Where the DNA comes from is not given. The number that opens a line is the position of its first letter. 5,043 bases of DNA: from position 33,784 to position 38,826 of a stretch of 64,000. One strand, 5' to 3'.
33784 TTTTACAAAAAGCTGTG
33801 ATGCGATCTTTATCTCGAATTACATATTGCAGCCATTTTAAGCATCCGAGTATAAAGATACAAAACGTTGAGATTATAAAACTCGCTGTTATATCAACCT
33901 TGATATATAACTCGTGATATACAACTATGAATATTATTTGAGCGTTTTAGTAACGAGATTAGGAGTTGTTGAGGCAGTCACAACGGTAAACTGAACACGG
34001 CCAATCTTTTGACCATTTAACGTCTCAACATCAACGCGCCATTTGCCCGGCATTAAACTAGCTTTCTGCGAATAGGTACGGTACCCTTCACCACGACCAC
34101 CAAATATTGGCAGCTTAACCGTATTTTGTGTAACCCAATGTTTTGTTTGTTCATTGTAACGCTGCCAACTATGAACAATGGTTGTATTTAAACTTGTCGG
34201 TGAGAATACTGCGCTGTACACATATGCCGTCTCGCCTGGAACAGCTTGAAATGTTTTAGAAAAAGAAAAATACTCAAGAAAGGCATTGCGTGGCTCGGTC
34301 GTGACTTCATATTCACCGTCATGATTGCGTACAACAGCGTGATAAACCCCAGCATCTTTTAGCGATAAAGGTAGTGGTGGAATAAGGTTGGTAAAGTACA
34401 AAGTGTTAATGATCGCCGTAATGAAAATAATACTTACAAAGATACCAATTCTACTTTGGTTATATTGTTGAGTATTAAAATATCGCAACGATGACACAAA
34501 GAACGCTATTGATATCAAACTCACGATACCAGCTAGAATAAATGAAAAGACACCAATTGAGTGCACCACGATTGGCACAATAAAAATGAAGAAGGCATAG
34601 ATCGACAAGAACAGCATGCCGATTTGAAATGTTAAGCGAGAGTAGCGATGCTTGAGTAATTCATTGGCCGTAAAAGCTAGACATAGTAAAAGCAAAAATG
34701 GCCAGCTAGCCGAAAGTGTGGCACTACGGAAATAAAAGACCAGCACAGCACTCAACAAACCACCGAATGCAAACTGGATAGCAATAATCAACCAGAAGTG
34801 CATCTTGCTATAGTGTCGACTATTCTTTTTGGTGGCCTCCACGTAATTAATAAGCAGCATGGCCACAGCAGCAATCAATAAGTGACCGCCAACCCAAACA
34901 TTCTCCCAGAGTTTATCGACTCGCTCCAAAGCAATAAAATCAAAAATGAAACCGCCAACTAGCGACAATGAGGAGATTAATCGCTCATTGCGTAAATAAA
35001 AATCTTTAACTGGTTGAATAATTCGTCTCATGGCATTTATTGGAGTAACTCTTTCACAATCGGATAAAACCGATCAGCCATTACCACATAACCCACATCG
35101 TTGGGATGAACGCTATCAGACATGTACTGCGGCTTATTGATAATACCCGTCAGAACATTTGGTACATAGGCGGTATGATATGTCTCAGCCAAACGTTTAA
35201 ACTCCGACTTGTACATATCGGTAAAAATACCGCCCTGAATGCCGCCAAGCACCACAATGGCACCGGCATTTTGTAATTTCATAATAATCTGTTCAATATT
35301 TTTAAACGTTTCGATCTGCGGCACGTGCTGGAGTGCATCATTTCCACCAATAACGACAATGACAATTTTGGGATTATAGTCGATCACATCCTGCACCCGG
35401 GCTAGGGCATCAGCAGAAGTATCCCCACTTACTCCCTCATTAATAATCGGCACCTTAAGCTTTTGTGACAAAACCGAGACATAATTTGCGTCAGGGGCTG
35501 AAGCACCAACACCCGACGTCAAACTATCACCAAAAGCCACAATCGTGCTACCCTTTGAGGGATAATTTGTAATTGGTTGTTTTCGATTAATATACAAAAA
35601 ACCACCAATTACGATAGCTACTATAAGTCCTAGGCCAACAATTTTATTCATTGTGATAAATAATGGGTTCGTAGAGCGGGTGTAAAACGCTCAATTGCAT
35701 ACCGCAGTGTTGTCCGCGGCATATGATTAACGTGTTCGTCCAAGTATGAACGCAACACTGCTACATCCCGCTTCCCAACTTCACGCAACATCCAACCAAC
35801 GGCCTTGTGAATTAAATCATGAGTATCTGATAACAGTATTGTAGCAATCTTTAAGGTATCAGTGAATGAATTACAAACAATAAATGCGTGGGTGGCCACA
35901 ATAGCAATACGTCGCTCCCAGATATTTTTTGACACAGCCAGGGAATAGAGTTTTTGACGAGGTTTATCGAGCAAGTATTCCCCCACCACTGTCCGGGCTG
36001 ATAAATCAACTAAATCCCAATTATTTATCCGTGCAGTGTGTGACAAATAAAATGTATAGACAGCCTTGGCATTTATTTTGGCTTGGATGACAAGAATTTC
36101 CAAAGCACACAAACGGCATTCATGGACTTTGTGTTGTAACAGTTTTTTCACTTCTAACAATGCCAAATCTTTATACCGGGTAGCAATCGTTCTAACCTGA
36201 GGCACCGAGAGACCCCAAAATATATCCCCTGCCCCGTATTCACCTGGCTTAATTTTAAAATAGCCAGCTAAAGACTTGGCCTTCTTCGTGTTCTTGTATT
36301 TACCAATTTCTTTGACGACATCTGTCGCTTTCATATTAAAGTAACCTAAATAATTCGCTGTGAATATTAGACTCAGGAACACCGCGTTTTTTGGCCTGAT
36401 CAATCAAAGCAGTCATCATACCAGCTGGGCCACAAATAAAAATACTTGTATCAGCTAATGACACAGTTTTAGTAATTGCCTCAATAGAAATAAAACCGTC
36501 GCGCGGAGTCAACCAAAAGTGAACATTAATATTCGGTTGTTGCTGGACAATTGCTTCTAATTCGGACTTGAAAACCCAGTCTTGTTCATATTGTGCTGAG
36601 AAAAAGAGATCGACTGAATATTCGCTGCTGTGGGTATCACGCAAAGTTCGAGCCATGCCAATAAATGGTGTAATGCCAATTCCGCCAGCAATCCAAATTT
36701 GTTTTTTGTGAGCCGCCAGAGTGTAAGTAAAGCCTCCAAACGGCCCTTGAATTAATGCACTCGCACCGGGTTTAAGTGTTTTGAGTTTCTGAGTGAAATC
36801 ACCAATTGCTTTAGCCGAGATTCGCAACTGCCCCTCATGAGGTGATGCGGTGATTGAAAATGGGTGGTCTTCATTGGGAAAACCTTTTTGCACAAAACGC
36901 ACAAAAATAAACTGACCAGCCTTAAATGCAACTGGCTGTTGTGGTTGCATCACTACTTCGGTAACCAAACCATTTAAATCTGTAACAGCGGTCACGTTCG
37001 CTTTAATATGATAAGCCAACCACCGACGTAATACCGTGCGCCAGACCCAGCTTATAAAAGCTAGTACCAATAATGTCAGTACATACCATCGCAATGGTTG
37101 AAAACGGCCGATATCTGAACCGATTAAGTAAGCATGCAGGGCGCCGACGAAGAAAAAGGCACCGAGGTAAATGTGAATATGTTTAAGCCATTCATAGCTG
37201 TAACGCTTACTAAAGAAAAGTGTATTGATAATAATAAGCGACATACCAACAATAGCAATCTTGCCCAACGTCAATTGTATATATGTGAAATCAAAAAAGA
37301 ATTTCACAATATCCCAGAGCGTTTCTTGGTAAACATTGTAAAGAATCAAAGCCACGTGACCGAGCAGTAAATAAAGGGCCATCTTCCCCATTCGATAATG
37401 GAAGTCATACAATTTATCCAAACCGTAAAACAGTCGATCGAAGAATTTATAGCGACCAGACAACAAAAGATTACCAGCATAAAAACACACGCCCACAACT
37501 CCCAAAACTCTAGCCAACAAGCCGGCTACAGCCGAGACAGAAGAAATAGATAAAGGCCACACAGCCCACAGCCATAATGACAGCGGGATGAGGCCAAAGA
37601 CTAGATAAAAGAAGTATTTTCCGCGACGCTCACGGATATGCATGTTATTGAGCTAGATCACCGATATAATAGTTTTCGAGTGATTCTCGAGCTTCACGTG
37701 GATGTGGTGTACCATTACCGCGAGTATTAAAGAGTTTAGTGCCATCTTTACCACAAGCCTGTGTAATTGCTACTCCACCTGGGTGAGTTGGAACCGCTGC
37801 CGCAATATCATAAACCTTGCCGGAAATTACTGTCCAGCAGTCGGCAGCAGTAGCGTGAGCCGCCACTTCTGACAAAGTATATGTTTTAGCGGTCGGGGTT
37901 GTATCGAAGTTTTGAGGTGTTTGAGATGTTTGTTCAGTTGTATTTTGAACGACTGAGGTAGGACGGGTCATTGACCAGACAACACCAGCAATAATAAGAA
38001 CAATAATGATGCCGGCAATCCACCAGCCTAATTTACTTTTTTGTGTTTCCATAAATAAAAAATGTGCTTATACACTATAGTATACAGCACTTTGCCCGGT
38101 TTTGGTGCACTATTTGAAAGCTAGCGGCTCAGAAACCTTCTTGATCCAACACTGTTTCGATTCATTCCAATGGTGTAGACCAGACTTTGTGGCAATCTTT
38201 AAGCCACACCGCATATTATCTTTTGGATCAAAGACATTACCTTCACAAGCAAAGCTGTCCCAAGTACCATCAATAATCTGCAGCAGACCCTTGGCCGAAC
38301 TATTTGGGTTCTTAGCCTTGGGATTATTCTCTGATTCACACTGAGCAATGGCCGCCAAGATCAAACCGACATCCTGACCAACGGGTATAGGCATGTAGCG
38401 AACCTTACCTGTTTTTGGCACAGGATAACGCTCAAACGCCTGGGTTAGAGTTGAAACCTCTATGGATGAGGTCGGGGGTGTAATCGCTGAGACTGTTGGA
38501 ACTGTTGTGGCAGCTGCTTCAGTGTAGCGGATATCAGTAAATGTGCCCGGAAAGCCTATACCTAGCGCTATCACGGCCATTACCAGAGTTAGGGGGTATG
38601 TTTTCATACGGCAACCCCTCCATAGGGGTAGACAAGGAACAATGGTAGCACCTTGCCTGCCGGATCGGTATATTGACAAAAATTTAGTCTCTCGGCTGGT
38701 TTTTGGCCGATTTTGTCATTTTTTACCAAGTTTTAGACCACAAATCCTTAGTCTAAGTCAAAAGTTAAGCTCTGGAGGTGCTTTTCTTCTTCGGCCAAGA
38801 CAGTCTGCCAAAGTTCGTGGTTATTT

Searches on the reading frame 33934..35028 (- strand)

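Call 26: search_protein_families(library=pfam, proteins=[window:33934-35028:-], max_evalue=0.01)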
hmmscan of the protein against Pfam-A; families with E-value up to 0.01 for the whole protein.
window:33934-35028:- (364 aa): 2 families
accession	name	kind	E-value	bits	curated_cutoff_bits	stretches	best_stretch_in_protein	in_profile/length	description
PF11141.13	DUF2914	-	2.5e-16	59.6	23.6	1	282-349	2-62/62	Protein of unknown function (DUF2914)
PF10847.13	DUF2656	-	0.0018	18.7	28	1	273-341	57-125/141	Protein of unknown function (DUF2656)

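Call 57: search_protein_families(library=ncbifam, proteins=[window:33934-35028:-], max_evalue=0.1)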
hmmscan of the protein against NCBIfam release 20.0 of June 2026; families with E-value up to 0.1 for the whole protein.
window:33934-35028:- (364 aa): 0 families

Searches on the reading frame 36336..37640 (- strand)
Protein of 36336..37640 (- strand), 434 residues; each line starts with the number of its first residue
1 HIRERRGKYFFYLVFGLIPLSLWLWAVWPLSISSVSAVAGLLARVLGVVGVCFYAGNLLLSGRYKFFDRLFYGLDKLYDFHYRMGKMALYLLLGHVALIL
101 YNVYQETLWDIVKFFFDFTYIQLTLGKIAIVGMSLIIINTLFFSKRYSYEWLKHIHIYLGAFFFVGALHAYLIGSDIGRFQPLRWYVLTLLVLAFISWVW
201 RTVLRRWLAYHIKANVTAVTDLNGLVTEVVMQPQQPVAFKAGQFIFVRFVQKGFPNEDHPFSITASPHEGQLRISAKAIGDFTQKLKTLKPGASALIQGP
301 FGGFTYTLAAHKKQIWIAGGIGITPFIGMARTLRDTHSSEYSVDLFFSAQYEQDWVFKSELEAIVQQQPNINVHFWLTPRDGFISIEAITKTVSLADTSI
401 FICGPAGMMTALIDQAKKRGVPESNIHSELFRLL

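Call 26: search_protein_families(library=pfam, proteins=[window:36336-37640:-], max_evalue=0.01)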
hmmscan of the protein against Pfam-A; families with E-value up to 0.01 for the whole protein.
window:36336-37640:- (434 aa): 5 families
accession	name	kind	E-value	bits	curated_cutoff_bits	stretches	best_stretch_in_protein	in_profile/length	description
PF00175.26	NAD_binding_1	-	1.8e-13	51.6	22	1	317-411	2-106/109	Oxidoreductase NAD-binding domain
PF01794.25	Ferric_reduct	-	1.6e-11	44.7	28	1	46-166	1-120/121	Ferric reductase like transmembrane component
PF08022.18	FAD_binding_8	-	6.1e-10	39.6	22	1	228-288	19-80/109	FAD-binding domain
PF00970.30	FAD_binding_6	-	0.00015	22.5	21.1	1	232-306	23-99/99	Oxidoreductase FAD-binding domain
PF08030.17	NAD_binding_6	-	0.00052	20.5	22.2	1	317-378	7-75/156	Ferric reductase NAD binding domain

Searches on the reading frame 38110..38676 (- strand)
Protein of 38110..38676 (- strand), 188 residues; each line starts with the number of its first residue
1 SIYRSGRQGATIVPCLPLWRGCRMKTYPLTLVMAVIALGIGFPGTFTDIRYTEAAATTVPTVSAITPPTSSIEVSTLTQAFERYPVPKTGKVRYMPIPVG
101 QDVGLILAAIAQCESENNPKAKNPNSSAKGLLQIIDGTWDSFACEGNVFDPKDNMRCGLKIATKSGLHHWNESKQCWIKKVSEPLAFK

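Call 57: search_protein_families(library=ncbifam, proteins=[window:38110-38676:-], max_evalue=0.1)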
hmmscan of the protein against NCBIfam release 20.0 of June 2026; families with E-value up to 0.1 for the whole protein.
window:38110-38676:- (188 aa): 3 families
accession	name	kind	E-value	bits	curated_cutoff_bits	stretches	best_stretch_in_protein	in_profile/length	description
NF052397.1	AggPromo_Cterm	subfamily_domain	6.5e-05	23.3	40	1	107-158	5-56/80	aggregation-promoting factor C-terminal-like domain-containing protein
NF046107.1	ResusProRpfC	equivalog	0.0011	19.1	200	1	108-149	38-78/136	resuscitation-promoting factor RpfC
NF008631.0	PRK11619.1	equivalog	0.06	11.7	536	1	108-140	498-529/644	murein transglycosylase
